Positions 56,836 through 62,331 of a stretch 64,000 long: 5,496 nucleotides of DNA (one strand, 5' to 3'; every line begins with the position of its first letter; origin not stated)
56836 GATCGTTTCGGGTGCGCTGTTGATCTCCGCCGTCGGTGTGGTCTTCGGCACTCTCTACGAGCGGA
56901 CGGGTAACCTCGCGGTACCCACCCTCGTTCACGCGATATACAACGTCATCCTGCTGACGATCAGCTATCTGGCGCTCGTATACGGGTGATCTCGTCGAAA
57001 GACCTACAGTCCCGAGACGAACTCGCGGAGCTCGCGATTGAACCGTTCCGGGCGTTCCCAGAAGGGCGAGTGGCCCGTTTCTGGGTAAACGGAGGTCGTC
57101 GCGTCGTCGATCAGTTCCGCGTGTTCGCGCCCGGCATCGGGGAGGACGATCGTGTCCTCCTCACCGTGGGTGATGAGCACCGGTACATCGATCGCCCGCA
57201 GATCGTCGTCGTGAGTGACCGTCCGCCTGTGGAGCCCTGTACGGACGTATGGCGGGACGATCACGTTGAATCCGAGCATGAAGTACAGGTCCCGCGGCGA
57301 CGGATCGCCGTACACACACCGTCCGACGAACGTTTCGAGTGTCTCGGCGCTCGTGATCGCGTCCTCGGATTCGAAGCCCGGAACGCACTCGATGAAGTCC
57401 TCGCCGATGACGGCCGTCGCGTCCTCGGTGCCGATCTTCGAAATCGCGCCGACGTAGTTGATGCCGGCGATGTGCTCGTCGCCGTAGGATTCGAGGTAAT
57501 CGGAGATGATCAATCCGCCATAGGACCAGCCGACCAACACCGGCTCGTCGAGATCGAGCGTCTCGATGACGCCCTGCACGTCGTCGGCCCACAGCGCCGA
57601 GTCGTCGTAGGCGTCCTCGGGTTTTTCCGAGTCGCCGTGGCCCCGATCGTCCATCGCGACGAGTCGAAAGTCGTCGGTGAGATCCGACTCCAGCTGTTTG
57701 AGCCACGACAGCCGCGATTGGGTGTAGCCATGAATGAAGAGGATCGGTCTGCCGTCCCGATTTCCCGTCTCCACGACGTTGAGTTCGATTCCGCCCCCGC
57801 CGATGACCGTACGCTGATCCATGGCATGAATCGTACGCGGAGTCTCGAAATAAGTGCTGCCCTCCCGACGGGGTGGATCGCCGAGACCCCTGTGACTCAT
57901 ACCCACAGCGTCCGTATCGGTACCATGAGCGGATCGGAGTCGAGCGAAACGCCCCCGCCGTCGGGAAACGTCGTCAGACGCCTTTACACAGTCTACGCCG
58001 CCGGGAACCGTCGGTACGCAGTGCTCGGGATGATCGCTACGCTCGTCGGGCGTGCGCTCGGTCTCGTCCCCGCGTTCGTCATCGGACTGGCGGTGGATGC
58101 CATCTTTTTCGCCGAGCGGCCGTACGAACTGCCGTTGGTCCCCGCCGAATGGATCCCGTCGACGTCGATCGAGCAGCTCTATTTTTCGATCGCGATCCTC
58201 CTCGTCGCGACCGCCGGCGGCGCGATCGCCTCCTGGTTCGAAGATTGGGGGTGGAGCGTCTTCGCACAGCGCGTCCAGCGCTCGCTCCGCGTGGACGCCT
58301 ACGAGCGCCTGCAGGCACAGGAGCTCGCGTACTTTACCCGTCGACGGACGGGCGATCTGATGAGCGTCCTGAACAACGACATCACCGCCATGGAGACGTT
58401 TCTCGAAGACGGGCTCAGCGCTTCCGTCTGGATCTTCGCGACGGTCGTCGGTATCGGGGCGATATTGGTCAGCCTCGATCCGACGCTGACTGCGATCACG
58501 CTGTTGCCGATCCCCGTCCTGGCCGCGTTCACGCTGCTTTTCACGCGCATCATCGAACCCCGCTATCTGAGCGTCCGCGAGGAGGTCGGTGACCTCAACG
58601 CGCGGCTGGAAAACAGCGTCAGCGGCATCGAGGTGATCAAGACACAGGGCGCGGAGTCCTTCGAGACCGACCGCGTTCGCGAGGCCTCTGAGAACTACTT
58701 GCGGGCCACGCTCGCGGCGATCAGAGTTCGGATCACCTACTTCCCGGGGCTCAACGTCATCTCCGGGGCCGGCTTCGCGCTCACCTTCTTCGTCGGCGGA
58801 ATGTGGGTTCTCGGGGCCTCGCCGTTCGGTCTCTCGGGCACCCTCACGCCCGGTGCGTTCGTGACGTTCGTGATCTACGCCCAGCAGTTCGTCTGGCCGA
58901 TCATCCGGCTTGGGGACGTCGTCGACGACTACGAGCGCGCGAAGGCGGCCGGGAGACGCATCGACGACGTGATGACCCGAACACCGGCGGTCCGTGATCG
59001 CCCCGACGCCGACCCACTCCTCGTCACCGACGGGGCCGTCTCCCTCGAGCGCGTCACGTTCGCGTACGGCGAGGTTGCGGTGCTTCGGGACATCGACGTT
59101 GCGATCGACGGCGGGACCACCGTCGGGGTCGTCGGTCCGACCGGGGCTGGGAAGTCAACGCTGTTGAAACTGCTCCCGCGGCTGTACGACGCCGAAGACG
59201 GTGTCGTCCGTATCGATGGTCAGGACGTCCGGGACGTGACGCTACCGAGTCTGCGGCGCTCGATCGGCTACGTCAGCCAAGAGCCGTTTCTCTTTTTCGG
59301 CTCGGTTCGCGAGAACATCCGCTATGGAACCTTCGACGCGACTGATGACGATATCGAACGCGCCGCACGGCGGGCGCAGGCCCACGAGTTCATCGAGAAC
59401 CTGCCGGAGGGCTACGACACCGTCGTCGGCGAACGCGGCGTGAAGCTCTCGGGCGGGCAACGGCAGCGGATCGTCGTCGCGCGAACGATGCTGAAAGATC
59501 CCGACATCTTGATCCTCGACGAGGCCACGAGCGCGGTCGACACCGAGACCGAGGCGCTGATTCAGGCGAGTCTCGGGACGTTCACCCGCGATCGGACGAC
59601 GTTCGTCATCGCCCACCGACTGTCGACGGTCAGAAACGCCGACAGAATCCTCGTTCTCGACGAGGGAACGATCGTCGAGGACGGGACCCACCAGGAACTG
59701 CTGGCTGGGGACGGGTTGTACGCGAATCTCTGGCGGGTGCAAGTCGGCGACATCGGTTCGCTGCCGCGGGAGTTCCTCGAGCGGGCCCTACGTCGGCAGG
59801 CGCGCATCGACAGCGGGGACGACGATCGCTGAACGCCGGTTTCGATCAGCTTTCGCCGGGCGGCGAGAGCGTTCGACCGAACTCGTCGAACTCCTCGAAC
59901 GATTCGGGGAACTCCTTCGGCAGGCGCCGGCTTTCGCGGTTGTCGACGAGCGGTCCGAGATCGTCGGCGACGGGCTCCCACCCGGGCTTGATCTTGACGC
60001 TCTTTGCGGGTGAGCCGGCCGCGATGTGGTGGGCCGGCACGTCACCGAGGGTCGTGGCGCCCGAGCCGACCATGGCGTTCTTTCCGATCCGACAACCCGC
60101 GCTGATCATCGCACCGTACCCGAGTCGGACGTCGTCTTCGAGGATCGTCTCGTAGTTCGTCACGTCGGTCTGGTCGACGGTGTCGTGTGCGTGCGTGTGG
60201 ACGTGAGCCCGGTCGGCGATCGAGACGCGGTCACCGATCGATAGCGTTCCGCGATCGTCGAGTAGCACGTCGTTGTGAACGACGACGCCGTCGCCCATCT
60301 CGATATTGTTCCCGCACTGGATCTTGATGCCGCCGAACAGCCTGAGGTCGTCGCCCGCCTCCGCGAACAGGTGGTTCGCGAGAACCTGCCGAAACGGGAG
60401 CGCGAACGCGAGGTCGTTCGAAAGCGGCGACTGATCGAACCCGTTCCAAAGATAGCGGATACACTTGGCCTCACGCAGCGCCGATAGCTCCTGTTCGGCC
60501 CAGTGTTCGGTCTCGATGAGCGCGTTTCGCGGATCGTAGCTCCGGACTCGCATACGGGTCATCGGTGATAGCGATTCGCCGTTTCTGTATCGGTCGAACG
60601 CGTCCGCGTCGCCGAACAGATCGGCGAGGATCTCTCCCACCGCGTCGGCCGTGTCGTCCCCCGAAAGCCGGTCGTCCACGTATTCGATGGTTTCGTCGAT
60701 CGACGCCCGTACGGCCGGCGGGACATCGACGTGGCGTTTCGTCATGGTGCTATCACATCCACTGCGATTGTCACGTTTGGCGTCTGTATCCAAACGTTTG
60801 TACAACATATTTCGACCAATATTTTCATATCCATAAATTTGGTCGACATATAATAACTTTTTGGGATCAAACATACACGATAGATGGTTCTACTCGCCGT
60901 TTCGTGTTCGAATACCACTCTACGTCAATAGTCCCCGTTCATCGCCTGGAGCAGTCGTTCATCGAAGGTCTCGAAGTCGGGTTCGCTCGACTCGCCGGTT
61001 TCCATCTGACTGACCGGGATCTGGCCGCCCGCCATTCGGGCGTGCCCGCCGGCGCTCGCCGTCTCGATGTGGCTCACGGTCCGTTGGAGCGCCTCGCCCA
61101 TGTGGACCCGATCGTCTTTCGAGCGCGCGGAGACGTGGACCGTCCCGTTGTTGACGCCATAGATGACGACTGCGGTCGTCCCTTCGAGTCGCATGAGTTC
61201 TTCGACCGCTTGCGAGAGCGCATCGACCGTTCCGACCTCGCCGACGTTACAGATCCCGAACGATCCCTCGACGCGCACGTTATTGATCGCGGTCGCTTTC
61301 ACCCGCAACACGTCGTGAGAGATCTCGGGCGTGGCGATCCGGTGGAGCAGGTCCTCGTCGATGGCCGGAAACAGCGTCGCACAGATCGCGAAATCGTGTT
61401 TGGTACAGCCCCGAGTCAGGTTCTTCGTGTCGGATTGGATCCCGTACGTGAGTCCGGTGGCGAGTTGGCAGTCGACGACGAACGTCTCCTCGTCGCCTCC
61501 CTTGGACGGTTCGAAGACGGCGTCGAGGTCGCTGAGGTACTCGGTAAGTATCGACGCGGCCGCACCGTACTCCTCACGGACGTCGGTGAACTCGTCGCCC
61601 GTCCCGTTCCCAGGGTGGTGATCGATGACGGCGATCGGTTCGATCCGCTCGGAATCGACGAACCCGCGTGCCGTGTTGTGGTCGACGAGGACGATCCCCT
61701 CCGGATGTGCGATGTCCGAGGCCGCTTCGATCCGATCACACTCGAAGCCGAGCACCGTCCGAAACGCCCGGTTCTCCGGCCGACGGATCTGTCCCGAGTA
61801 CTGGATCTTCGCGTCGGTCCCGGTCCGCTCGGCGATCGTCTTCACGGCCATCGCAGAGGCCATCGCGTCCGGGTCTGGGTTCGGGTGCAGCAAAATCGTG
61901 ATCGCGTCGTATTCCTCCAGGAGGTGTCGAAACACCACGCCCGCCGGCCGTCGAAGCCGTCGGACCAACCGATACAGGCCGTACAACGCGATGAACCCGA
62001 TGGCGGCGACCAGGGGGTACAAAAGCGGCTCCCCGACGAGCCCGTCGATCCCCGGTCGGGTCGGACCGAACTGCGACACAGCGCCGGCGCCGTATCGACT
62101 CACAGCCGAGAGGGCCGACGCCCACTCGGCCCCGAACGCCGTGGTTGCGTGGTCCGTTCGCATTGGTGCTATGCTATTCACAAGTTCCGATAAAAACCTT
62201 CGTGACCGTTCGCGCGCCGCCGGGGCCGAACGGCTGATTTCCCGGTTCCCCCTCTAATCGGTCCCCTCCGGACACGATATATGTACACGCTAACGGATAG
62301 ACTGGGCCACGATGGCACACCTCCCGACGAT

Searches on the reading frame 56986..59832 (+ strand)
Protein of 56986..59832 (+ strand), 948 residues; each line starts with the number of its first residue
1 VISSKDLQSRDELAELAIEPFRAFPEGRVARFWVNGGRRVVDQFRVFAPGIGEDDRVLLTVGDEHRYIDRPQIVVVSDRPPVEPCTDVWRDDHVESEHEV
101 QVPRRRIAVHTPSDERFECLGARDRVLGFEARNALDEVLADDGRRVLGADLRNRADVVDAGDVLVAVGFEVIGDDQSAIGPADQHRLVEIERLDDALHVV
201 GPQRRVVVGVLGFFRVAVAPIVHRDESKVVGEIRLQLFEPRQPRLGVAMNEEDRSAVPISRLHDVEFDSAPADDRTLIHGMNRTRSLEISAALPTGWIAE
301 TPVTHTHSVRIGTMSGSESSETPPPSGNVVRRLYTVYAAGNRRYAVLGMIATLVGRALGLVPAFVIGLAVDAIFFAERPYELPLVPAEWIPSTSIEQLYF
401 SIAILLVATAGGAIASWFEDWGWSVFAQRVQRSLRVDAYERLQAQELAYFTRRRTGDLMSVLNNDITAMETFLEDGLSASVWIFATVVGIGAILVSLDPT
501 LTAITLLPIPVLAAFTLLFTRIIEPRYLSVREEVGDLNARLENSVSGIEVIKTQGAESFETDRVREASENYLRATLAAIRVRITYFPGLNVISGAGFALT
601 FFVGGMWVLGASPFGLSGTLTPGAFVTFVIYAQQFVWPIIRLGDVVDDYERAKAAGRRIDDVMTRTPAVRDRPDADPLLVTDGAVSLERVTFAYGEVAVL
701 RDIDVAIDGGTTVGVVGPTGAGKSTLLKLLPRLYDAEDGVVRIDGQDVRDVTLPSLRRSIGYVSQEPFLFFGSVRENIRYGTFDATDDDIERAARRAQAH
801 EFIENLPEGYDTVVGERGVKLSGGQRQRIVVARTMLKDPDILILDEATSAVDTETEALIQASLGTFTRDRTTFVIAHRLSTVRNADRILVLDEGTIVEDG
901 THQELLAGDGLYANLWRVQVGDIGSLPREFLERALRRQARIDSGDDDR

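Call 40: search_protein_families(library=pfam, proteins=[window:56986-59832:+], max_evalue=0.1)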
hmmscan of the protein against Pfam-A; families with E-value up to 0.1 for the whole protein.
window:56986-59832:+ (948 aa): 14 families
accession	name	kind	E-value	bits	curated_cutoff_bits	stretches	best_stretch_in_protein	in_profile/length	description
PF00664.28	ABC_membrane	-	2.6e-40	139.3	28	1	347-638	3-273/274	ABC transporter transmembrane region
PF00005.33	ABC_tran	-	1.3e-32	113.7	25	1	700-849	1-137/137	ABC transporter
PF02463.25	SMC_N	-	0.00015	21.7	40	1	736-889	106-209/220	RecF/RecN/SMC N terminal domain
PF13401.12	AAA_22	-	0.0016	19.2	27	1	715-758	10-33/130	AAA domain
PF13191.12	AAA_16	-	0.002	19.1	32.6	1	708-864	22-157/167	AAA ATPase domain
PF13604.12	AAA_30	-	0.0032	17.7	27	1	709-741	17-49/191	AAA domain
PF06414.18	Zeta_toxin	-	0.0045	16.9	22.3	1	715-750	21-56/199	Zeta toxin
PF13479.12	AAA_24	-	0.0059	16.9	27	1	712-852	4-78/195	AAA domain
PF09818.15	ABC_ATPase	-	0.014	14.8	23.2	0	793-852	131-189/283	P-loop domain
PF13555.12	AAA_29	-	0.031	14.5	27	1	703-727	17-39/61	P-loop containing region of AAA domain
PF25199.1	nSTAND_NTPase5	-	0.046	14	34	0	709-728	40-59/145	Novel STAND NTPase 5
PF09547.16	SpoIVA_ATPase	-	0.047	13.5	26.6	0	697-728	4-35/237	Stage IV sporulation protein A, ATPase domain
PF13238.12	AAA_18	-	0.076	13.9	29.4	0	713-751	1-31/128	AAA domain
PF03193.22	RsgA_GTPase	-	0.092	13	30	0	700-731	97-127/174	RsgA GTPase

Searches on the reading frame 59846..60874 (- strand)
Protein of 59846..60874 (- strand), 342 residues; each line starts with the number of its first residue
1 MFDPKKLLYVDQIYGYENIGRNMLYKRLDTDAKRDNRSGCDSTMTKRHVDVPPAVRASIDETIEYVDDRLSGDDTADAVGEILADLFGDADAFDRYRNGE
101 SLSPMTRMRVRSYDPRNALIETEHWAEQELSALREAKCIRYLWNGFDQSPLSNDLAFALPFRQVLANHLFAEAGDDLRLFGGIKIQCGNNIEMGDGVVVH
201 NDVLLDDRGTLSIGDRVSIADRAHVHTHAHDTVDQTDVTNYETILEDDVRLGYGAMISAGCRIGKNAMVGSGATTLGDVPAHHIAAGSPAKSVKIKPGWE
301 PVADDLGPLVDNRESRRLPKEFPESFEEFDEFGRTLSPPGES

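Call 40: search_protein_families(library=pfam, proteins=[window:59846-60874:-], max_evalue=0.1)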
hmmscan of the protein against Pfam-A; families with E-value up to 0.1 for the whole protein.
window:59846-60874:- (342 aa): 3 families
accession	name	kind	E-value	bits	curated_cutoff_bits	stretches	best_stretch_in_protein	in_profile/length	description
PF00132.30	Hexapep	-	2.7e-09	36.8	27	1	243-274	2-33/36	Bacterial transferase hexapeptide (six repeats)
PF14602.12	Hexapep_2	-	0.023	14.8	27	1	243-273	2-30/34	Hexapeptide repeat of succinyl-transferase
PF25084.1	LbH_EIF2B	-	0.024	15.1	54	1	188-273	25-103/105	EIF2B subunit epsilon LbH domain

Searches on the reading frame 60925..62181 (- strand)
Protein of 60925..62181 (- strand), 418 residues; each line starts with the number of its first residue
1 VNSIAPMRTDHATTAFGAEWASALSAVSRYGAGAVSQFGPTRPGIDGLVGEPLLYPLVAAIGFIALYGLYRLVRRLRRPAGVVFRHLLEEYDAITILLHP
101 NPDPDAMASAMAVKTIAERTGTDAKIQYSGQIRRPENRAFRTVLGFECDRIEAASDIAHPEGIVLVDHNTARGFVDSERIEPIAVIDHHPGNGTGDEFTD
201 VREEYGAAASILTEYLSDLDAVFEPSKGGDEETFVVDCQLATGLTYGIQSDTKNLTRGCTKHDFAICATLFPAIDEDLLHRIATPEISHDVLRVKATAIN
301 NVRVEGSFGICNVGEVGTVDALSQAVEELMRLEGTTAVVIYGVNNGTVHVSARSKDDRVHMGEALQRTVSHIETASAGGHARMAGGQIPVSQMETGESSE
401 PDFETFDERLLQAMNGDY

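Call 40: search_protein_families(library=pfam, proteins=[window:60925-62181:-], max_evalue=0.1)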
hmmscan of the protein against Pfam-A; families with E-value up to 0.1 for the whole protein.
window:60925-62181:- (418 aa): 3 families
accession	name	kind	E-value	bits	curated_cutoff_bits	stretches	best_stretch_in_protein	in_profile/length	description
PF02272.25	DHHA1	-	1.4e-12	48.4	25.9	1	314-394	10-90/102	DHHA1 domain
PF01368.27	DHH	-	2e-09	38.2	28.1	1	94-225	2-104/125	DHH family, N-terminal domain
PF06522.17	B12D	-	0.074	12.9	21.5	0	52-79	4-31/54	NADH-ubiquinone reductase complex 1 MLRQ subunit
